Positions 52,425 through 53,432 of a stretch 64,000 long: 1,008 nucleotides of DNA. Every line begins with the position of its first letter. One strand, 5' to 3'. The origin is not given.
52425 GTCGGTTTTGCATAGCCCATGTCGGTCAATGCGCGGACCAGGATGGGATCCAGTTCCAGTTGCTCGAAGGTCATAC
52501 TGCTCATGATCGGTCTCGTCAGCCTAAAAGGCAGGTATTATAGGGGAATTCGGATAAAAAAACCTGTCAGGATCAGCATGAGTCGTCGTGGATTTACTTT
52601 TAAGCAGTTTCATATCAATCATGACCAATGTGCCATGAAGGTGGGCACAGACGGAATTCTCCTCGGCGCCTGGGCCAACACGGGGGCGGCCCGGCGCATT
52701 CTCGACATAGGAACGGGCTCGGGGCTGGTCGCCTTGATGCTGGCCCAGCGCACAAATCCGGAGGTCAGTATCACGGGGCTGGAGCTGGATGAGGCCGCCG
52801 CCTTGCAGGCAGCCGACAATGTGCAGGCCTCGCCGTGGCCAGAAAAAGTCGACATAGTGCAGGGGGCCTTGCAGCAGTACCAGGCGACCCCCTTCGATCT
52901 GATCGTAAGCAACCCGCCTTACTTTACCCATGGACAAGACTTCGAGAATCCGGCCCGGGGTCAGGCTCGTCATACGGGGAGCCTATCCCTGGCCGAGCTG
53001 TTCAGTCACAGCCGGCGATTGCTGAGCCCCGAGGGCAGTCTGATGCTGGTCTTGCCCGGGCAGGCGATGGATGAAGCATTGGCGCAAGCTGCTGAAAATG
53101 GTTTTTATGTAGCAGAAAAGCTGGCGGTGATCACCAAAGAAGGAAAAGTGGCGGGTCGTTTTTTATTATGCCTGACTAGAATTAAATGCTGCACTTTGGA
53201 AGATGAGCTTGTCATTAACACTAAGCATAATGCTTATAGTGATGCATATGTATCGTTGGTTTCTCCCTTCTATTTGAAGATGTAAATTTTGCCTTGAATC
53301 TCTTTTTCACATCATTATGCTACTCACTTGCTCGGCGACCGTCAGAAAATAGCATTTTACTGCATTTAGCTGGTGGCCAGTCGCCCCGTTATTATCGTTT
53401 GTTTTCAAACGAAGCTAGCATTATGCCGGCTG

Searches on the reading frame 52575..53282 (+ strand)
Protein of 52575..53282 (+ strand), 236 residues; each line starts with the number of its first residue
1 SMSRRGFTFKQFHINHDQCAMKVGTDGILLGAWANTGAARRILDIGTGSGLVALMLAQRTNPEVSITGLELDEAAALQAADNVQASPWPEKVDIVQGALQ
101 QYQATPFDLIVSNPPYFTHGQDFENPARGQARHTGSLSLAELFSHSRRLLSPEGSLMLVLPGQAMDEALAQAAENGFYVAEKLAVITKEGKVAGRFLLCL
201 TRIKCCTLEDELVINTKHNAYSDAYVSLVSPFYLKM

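Call 77: search_protein_families(library=ncbifam, proteins=[window:52575-53282:+], max_evalue=1e-10)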
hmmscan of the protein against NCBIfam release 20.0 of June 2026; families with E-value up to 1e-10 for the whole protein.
window:52575-53282:+ (236 aa): 6 families
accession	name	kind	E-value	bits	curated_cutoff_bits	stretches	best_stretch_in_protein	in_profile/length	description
NF047853.1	tRm6a37MtseTrmN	equivalog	5.7e-80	268.6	350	1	3-236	8-244/244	tRNA(1)(Val) (adenine(37)-N(6))-methyltransferase TrmN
TIGR03534.1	RF_mod_PrmC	equivalog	6.9e-18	65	199.1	1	32-158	80-217/253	peptide chain release factor N(5)-glutamine methyltransferase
TIGR00536.1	hemK_fam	subfamily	3.3e-13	49.3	115.5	1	38-125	114-200/286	HemK family protein methyltransferase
TIGR03533.1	L3_gln_methyl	equivalog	1.8e-12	47.2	229.7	1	32-119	115-202/284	50S ribosomal protein L3 N(5)-glutamine methyltransferase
NF011527.0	PRK14968.1-1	equivalog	2.5e-12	46.9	242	1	34-179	30-171/192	putative methyltransferase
NF011529.0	PRK14968.1-3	equivalog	1.1e-11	44.6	162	1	10-178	6-175/198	putative methyltransferase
